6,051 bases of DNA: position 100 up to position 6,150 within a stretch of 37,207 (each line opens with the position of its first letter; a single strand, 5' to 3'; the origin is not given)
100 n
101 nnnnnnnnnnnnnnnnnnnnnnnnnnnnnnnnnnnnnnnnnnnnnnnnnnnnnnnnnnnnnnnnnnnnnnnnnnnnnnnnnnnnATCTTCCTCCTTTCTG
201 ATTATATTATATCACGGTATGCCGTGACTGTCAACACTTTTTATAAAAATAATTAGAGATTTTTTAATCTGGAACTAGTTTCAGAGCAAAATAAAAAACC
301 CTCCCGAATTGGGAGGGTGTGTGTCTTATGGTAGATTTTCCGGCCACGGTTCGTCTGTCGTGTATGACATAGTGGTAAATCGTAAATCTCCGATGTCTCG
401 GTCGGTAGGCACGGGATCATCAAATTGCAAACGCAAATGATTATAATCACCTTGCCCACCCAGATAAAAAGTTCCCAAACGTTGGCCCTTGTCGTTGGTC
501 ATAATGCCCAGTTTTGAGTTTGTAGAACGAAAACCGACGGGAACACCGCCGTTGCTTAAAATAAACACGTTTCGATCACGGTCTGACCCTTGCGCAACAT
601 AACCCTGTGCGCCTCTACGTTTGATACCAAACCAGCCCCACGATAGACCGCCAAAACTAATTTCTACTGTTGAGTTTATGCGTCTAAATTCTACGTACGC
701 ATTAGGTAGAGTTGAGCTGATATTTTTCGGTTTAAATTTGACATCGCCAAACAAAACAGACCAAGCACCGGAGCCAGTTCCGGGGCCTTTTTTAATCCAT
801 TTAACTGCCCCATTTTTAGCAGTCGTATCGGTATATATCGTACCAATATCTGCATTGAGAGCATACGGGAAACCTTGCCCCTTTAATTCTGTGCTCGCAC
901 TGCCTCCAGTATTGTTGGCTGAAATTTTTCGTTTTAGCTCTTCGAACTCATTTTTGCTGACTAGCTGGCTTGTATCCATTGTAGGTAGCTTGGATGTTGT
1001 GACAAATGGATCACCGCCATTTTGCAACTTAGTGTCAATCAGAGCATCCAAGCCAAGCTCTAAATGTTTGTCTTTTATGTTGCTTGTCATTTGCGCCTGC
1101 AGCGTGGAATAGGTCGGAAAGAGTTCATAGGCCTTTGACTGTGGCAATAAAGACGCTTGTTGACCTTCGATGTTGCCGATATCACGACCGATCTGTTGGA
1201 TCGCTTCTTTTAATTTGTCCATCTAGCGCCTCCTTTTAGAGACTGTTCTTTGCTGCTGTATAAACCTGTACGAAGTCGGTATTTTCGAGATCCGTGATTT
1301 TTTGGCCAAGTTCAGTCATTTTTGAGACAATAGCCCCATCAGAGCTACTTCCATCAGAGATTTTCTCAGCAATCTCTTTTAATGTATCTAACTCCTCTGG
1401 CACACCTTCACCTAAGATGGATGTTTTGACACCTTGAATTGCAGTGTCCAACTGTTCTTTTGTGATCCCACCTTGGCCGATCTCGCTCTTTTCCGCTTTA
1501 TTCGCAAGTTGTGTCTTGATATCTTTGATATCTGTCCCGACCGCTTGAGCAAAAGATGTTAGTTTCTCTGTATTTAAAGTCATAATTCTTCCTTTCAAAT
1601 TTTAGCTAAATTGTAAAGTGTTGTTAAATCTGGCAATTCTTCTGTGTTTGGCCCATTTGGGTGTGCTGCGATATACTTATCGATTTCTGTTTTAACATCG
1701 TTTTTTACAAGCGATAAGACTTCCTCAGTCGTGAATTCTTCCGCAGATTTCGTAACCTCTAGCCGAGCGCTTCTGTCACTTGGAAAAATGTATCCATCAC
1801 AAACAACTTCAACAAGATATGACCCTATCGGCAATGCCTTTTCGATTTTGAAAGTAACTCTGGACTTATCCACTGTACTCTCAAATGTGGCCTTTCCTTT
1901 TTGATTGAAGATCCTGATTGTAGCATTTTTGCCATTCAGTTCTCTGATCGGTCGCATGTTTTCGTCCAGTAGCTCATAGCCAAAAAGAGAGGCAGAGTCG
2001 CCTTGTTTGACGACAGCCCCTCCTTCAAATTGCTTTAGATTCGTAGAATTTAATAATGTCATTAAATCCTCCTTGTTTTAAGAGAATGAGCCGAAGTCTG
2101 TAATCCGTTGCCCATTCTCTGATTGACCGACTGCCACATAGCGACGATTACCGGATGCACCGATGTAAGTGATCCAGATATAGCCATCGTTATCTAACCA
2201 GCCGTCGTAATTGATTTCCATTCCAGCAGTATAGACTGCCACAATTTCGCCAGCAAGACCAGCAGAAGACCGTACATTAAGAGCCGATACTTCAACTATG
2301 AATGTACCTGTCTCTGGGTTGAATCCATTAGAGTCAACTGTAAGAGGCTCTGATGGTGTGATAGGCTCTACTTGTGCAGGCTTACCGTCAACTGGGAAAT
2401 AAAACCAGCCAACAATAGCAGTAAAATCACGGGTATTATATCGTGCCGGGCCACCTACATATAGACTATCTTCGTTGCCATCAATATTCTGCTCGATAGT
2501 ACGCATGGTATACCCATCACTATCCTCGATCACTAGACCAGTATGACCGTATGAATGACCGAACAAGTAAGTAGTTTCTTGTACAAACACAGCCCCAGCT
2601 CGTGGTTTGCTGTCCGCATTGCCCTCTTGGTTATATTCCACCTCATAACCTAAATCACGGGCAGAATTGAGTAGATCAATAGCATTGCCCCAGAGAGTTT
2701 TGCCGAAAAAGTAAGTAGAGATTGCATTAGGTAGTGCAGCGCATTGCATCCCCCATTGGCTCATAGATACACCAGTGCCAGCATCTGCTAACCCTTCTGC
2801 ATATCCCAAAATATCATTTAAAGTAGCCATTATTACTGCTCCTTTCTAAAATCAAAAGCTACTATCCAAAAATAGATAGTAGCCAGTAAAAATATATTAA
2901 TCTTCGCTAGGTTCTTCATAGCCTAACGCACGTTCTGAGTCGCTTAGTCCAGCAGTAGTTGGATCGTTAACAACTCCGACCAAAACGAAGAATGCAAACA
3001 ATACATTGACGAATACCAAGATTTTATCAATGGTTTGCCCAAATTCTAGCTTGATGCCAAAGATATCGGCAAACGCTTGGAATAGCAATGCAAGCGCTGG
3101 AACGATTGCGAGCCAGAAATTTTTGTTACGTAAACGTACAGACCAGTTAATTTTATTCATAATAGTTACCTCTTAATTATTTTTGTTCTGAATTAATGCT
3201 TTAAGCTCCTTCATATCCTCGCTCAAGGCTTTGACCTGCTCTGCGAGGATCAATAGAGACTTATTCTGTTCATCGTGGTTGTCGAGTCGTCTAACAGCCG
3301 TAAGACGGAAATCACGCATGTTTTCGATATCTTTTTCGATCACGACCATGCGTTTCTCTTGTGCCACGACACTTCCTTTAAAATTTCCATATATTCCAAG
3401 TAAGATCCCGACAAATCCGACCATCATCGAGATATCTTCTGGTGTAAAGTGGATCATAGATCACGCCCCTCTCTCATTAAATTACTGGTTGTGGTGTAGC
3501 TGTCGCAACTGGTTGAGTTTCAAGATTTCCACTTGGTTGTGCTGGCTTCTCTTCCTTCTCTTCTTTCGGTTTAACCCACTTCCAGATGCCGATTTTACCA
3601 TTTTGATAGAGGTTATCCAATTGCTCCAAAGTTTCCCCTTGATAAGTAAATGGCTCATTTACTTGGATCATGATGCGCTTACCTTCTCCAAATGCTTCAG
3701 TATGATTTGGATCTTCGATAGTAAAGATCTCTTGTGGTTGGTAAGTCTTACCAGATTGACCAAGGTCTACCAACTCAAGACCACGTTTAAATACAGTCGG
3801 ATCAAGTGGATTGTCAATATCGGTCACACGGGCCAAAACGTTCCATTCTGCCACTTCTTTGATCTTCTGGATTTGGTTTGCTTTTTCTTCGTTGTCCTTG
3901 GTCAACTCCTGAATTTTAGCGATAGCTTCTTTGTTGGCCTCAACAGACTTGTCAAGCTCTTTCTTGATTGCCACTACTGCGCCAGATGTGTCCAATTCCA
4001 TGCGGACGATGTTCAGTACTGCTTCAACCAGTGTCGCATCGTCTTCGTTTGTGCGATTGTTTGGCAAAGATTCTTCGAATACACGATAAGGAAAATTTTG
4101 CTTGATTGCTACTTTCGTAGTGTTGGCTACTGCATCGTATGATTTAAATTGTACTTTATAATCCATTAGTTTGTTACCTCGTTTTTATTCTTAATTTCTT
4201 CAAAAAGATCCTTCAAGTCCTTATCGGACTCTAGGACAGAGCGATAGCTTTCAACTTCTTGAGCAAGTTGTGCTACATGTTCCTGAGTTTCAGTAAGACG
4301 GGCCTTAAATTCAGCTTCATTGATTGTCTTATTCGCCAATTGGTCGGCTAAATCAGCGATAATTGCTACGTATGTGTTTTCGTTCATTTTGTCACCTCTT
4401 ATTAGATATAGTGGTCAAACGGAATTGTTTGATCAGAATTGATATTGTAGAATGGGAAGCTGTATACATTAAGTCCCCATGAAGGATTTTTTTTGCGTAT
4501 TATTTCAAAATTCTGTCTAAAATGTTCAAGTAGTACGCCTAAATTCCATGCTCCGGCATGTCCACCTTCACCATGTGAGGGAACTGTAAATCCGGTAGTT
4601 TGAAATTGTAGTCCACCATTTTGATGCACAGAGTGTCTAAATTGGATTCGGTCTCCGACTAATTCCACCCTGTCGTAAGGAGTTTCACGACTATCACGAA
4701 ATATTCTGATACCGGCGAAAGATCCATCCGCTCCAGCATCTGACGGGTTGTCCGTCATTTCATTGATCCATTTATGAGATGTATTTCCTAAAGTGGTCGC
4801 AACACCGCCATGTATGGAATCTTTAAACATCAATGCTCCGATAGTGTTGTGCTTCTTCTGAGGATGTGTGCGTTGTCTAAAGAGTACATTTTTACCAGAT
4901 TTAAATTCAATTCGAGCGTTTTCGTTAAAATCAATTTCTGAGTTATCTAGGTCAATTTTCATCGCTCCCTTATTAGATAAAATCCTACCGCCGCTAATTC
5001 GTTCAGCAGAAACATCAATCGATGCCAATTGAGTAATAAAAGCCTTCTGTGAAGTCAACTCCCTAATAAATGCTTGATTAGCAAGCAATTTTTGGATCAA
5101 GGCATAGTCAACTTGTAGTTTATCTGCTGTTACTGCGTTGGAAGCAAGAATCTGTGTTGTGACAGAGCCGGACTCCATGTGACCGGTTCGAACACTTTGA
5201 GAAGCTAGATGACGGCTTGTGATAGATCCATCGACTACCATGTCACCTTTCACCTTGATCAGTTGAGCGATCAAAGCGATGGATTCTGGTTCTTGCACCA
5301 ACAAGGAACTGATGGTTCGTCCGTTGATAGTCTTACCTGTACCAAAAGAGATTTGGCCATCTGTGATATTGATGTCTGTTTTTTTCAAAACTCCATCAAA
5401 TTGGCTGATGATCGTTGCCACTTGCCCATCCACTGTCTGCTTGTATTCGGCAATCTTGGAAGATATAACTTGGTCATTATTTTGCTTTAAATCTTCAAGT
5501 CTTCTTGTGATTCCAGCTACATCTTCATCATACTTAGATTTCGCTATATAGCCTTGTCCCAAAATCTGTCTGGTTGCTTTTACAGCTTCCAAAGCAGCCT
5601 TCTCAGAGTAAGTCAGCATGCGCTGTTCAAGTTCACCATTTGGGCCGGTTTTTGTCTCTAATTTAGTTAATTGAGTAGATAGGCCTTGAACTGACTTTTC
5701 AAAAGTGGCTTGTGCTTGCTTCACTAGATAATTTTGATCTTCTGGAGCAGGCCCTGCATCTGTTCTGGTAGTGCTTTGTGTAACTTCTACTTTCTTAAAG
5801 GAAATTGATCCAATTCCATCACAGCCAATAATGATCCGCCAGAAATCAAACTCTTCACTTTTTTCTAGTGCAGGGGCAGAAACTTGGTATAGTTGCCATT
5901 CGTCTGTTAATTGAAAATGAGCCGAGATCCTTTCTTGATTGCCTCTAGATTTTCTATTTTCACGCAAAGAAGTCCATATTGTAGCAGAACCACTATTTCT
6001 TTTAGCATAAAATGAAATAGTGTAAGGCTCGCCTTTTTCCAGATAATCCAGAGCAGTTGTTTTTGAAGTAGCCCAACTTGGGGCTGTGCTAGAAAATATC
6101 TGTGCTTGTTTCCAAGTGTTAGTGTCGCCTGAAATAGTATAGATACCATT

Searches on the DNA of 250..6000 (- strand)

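Call 74: search_dna_similar(query=window:250-6000:-, collection=phages, mode=near, max_rows=8)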
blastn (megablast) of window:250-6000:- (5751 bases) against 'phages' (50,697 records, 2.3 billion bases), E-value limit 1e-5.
Records with a match: 5; places in all: 5; records where one place covers at least 80% of the query: 0.
Best place of each record, by identity: 80-90% 3; 60-80% 2.
By first word of the organism name: Streptococcus 5.
By host as written in the record: Streptococcus parasanguinis 139.rep1_SPAR 1; Streptococcus mitis B9 1; Streptococcus parasanguinis 512_SPAR 1; Streptococcus parasanguinis 318_SPAR 1; Streptococcus parasanguinis 392_SPAR 1.
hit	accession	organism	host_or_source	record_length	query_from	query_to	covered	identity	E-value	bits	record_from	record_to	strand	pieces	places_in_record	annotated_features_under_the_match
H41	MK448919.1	Streptococcus phage Javan370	Streptococcus parasanguinis ...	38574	541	5038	78%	80.8%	0e+0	3456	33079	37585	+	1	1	hypothetical protein (x5) | lysin | holin (x2) | tail fiber protein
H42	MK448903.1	Streptococcus phage Javan310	Streptococcus mitis B9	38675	256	5713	74%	78.3%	0e+0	2677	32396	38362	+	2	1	endopeptidase | tail fiber protein | lysin | hypothetical protein (x4) | holin (x2)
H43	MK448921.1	Streptococcus phage Javan374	Streptococcus parasanguinis 512_SPAR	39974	250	5708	61%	81.1%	0e+0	2776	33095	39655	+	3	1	endopeptidase | cell wall hydrolase | tail fiber protein | hypothetical protein (x4) | holin (x2)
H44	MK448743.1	Streptococcus phage Javan371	Streptococcus parasanguinis 318_SPAR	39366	1616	5713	57%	80.0%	0e+0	2373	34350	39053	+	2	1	cell wall hydrolase | tail fiber protein | hypothetical protein (x4) | holin (x2)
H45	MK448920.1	Streptococcus phage Javan372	Streptococcus parasanguinis 392_SPAR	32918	1611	2305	12%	73.5%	2e-62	248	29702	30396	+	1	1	hypothetical protein (x2)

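Call 75: get_annotated_region(hit=H41, flank=1200)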
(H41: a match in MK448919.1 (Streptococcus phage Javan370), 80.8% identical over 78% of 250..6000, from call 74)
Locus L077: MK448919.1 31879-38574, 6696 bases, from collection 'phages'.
description: Streptococcus phage Javan370, complete genome.
organism: Streptococcus phage Javan370 (NCBI taxid 2548131)
taxonomy: Viruses; Duplodnaviria; Heunggongvirae; Uroviricota; Caudoviricetes; Trabyvirinae
host: Streptococcus parasanguinis 139.rep1_SPAR; source: -; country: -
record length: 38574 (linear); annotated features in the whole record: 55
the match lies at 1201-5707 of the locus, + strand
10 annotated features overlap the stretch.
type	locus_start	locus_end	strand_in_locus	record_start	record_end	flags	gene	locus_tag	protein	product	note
CDS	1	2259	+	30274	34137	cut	-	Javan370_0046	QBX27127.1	hypothetical protein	-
CDS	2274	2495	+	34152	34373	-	-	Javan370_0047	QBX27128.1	hypothetical protein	-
CDS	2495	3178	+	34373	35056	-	-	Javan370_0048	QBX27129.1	hypothetical protein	-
CDS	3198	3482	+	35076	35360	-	-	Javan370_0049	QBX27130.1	holin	-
CDS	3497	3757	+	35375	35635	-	-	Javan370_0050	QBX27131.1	holin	-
CDS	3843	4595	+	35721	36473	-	-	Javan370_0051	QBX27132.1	lysin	-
CDS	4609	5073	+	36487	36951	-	-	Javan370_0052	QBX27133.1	hypothetical protein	-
CDS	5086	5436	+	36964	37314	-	-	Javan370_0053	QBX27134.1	hypothetical protein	-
CDS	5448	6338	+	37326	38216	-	-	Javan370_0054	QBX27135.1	tail fiber protein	-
CDS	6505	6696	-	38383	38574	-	-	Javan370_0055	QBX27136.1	hypothetical protein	FIG01114416: hypothetical protein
